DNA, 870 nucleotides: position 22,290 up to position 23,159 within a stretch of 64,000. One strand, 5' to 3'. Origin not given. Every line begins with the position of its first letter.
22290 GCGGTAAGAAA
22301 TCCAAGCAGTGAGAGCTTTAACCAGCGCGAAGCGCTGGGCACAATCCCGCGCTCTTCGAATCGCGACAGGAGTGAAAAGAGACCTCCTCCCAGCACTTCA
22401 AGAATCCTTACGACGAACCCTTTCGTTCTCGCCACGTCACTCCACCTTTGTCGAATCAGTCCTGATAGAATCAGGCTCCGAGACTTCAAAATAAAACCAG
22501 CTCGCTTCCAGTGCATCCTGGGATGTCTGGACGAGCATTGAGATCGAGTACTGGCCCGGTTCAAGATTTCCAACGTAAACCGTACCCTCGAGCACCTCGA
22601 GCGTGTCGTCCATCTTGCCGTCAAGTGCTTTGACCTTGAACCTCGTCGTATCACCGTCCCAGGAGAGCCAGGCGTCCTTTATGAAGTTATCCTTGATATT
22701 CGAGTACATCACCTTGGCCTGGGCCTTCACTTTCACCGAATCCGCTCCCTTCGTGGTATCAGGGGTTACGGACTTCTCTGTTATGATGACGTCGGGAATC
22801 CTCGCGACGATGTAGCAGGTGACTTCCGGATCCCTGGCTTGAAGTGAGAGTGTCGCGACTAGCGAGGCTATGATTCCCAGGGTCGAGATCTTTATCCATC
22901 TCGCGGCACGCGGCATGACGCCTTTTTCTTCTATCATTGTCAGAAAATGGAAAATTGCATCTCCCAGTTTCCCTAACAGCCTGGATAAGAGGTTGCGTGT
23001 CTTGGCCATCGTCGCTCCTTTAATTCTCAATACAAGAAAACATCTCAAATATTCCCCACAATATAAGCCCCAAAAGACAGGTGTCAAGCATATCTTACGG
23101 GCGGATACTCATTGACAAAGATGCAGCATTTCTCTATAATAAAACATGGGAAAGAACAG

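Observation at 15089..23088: Operon of twelve tandem diversified membrane-protein paralogs terminated by a radical SAM/SPASM enzyme gene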

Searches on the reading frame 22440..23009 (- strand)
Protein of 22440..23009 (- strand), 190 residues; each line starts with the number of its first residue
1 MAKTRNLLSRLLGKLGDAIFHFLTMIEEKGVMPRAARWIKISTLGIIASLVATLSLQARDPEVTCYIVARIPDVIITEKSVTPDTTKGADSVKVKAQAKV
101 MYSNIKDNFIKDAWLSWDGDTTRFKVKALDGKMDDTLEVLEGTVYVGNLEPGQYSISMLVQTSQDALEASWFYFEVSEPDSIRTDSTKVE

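Call 6: find_homologous_proteins(query=A1, max_evalue=0.001)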
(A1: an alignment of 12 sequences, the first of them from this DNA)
Query A1 (12 sequences) (190 aa, profile of the alignment): 43 proteins with E <= 0.001 among 4675 candidates.
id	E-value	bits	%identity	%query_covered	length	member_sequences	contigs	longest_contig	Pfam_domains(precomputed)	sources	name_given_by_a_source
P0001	7.3e-69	249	36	95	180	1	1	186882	-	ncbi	-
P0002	3.3e-68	247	100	100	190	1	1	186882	-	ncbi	-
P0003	1.4e-67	245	39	97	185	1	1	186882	-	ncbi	-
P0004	2.6e-67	244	42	98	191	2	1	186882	-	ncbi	-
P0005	8.4e-67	242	37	95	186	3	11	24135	-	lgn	-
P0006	1.8e-66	241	38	95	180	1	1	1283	-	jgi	jgi:hypothetical protein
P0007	1.8e-66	241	40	95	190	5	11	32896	-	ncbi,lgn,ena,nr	ncbi:hypothetical protein GX441_00950 [bacterium]|nr:hypothetical protein [bacterium]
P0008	2.2e-64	234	39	95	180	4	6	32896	-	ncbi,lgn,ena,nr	ncbi:hypothetical protein GX441_00980 [bacterium]|nr:hypothetical protein [bacterium]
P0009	7.9e-64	232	87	98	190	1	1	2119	-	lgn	-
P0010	4.8e-62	226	43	95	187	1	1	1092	-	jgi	jgi:hypothetical protein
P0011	7.2e-62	226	33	80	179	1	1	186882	-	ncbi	-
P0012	1.7e-61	225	58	98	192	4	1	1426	-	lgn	-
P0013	2.9e-61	224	52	98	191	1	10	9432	-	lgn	-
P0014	8.4e-61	222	51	100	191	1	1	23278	-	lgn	-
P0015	2.0e-59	218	53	99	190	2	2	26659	-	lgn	-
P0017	1.1e-58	216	79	100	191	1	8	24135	-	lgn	-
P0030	2.4e-54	201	33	87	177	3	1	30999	-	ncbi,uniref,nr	ncbi:hypothetical protein CEE36_10190 [candidate division TA06 bacterium B3_TA06]|uniref:Uncharacter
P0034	1.4e-51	192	39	80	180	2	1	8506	-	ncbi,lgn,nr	ncbi:MAG: hypothetical protein U9Q76_09635 [candidate division WOR-3 bacterium]|nr:hypothetical prot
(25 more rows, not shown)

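Call 7: find_encoding_contigs(protein=P0007, flank=10000, max_places=3)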
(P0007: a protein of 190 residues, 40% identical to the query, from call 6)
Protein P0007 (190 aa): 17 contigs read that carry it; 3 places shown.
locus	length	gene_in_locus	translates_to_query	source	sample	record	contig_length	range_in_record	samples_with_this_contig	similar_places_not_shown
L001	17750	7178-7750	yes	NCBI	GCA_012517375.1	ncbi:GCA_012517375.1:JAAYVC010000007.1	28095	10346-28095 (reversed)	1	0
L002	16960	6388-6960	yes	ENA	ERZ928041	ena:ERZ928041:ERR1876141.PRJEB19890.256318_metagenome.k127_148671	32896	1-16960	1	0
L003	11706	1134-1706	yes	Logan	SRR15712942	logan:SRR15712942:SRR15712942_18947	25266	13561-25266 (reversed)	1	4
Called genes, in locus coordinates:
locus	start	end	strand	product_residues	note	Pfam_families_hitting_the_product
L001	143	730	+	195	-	PF18962:Por_Secre_tail (weak)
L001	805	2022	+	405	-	PF18962:Por_Secre_tail (weak)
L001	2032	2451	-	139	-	PF00892:EamA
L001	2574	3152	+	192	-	-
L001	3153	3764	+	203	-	-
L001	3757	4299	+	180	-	-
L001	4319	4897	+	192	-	-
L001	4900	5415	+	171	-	-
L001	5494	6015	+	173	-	-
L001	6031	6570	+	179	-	-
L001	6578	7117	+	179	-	-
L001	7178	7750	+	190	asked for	-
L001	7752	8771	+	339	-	PF04055:Radical_SAM, PF13186:SPASM (weak)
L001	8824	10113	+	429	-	-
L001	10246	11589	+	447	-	-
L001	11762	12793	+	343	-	-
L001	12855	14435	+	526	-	PF03853:YjeF_N, PF01256:Carb_kinase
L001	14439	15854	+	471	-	-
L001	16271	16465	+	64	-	-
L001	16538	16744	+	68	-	PF15919:HicB_lk_antitox, PF21748:UPF0150 (weak)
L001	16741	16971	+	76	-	PF07927:HicA_toxin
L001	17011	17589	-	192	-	-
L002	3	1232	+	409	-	?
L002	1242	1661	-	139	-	PF00892:EamA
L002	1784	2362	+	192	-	-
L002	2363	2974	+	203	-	-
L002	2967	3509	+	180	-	-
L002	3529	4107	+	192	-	-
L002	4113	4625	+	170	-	-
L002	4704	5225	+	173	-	-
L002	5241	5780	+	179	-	-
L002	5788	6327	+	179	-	-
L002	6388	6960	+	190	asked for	-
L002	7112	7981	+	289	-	PF04055:Radical_SAM, PF13186:SPASM (weak)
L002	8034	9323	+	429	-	-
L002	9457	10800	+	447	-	-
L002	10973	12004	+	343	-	-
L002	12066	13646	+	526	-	PF03853:YjeF_N, PF01256:Carb_kinase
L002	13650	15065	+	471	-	-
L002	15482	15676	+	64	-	-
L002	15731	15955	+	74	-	PF21748:UPF0150 (weak), PF15919:HicB_lk_antitox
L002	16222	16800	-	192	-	-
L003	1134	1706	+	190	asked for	-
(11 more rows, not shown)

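Call 8: find_encoding_contigs(protein=P0030, flank=10000, max_places=3)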
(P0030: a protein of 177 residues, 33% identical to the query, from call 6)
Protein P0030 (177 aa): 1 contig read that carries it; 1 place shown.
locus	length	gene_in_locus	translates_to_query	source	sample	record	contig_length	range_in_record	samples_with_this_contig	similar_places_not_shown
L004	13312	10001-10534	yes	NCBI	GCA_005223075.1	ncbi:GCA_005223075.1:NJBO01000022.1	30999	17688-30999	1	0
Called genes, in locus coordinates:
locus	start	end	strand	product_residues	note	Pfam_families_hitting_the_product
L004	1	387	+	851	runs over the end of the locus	PF02739:5_3_exonuc_N, PF01367:5_3_exonuc, PF00476:DNA_pol_A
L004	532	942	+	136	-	PF00293:NUDIX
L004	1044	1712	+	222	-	-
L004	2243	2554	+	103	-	PF01588:tRNA_bind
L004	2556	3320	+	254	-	PF01026:TatD_DNase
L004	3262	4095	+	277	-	PF00398:RrnaAD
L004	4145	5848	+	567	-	-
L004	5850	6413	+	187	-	-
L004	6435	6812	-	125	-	PF03259:Robl_LC7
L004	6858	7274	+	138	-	-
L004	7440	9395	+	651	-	PF03781:FGE-sulfatase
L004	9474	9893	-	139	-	PF00892:EamA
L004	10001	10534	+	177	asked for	-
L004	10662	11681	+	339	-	PF13353:Fer4_12 (faint), PF04055:Radical_SAM, PF13186:SPASM (weak)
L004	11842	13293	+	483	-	PF26094:HTH_TSHZ3 (faint)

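Call 9: find_encoding_contigs(protein=P0034, flank=10000, max_places=3)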
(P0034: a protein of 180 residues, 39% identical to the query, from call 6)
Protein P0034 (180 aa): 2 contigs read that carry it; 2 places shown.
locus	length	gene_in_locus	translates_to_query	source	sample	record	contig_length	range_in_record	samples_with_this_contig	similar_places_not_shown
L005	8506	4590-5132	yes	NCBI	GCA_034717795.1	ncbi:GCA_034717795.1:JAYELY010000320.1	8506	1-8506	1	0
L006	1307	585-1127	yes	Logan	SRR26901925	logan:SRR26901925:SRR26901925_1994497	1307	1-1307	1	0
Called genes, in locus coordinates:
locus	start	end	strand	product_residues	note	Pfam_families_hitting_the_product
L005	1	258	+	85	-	PF00801:PKD (weak), PF18911:PKD_4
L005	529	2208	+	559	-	PF06082:YjbH (faint), PF13620:CarboxypepD_reg, PF13715:CarbopepD_reg_2 (weak), PF13620:CarboxypepD_reg, PF13715:CarbopepD_reg_2 (weak), PF00691:OmpA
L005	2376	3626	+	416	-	PF02812:ELFV_dehydrog_N, PF00208:ELFV_dehydrog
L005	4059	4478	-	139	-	PF00892:EamA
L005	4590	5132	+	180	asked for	-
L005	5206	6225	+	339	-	PF13353:Fer4_12 (weak), PF04055:Radical_SAM, PF13186:SPASM (weak)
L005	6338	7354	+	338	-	-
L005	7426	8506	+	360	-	PF03853:YjeF_N, PF01256:Carb_kinase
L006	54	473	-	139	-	PF00892:EamA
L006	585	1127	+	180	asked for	-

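Call 39: predict_structure(alignment_id=A2)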
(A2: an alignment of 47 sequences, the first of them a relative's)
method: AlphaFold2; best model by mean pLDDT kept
length: 185 residues; sequences in the alignment: 47
mean_pLDDT: 86.3   pTM: 0.59
mean pLDDT of the five models: 86.3, 85.9, 85.6, 84.6, 83.7
residues with pLDDT >= 90: 94; 70-90: 68; 50-70: 20; < 50: 3
segments of 3 or more residues with pLDDT < 50: none
pLDDT, mean of each block of 10 residues (from residue 1): 73 82 82 81 88 69 58 90 96 97 90 95 96 97 95 96 89 94 53
secondary structure, 60 per line:
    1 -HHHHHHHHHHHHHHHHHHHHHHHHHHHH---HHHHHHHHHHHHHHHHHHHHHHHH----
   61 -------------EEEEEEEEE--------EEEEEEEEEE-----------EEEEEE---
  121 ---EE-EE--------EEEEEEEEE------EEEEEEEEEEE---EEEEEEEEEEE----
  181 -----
elements in order: H2-29 H33-56 E74-82 E91-100 E112-117 E137-145 E152-162 E166-176

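Call 42: fold_search(model_id=the predicted structure, library=pdb)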
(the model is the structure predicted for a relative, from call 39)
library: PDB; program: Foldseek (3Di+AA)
matches with E <= 10: 1732; with E <= 0.001: 35
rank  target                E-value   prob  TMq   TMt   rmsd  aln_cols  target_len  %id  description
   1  6r4m_A                3.0e-05  1.00  0.36  0.44   5.5       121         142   15  Crystal structure of S. cerevisia Niemann-Pick type C protein NPC2 (released 2019-09-25)
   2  6r4n_F                3.2e-05  1.00  0.35  0.42   5.9       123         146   16  Crystal structure of S. cerevisia Niemann-Pick type C protein NPC2 with ergosterol bound (released 2019-09-25)
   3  6r4m_B                5.9e-05  1.00  0.36  0.44   5.5       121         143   15  Crystal structure of S. cerevisia Niemann-Pick type C protein NPC2 (released 2019-09-25)
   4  2a99                  8.3e-05  1.00  0.41  0.22   5.5       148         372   13  Crystal structure of recombinant chicken sulfite oxidase at resting state (released 2005-08-02)
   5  3r18                  8.3e-05  1.00  0.40  0.22   6.9       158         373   14  Chicken sulfite oxidase double mutant with altered activity and substrate affinity (released 2012-02-08)
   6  2a9a_B                8.8e-05  1.00  0.39  0.22   5.9       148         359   12  Crystal structure of recombinant chicken sulfite oxidase with the bound product, sulfate, at the active site (released 2005-08-02)
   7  3hbq                  9.3e-05  1.00  0.40  0.22   4.1       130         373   13  Structure of recombinant Chicken Liver Sulfite Oxidase mutant Cys 185 Ala (released 2010-04-14)
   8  1sox_A                1.0e-04  1.00  0.41  0.18   5.5       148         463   13  SULFITE OXIDASE FROM CHICKEN LIVER (released 1998-04-29)
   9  6r4n_E                1.0e-04  1.00  0.36  0.44   5.6       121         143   16  Crystal structure of S. cerevisia Niemann-Pick type C protein NPC2 with ergosterol bound (released 2019-09-25)
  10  2a9d_B                1.2e-04  1.00  0.39  0.22   5.9       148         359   12  Crystal structure of recombinant chicken sulfite oxidase with Arg at residue 161 (released 2005-08-02)
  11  6r4n_H                1.2e-04  1.00  0.33  0.39   6.4       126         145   17  Crystal structure of S. cerevisia Niemann-Pick type C protein NPC2 with ergosterol bound (released 2019-09-25)
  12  2a9b                  1.5e-04  1.00  0.41  0.22   5.5       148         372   13  Crystal structure of R138Q mutant of recombinant sulfite oxidase at resting state (released 2005-08-02)
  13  2a9c_A                1.5e-04  1.00  0.40  0.23   5.9       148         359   14  Crystal structure of R138Q mutant of recombinant chicken sulfite oxidase with the bound product, sulfate, at the activ (released 2005-08-02)
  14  6r4m_C                1.5e-04  1.00  0.34  0.41   5.9       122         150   16  Crystal structure of S. cerevisia Niemann-Pick type C protein NPC2 (released 2019-09-25)
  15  8s5s                  1.6e-04  1.00  0.40  0.21   3.7       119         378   12  Crystal structure of a Sulfite dehydrogenase from Thermus thermophilus (released 2024-11-27)
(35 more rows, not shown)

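Call 45: search_protein_representatives(alignment_id=A2)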
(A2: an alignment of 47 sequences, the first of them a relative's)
Query: 47 sequences, 185 profile positions. Proteins with E-value up to 0.001 (for the whole library): 385; up to 1e-10: 124; up to 1e-30: 48. The best 150 are listed.
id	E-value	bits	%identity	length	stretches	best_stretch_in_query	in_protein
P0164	3.8e-72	257.8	-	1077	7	73-178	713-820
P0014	9.0e-69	246.8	-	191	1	1-184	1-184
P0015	2.6e-66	238.8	-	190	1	1-178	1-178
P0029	3.2e-66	238.5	-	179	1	1-180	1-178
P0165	2.4e-65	235.7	-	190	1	1-182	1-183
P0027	8.8e-65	233.8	-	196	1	1-182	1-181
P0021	1.3e-63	230.0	-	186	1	6-184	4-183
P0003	3.6e-63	228.6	-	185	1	1-185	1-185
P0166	2.1e-62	226.1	-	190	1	1-184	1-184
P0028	3.8e-60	218.7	-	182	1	4-180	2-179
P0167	3.9e-60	218.7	-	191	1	1-184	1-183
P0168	2.0e-52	193.5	-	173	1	1-178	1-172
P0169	1.6e-51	190.5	-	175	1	4-178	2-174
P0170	2.3e-51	190.1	-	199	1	15-183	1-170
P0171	8.2e-51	188.3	-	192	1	4-183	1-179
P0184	2.4e-42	160.7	-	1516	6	68-168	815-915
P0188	1.6e-39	151.4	-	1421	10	73-166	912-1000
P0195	3.3e-36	140.7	-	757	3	77-182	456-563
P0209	1.1e-26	109.6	-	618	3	74-179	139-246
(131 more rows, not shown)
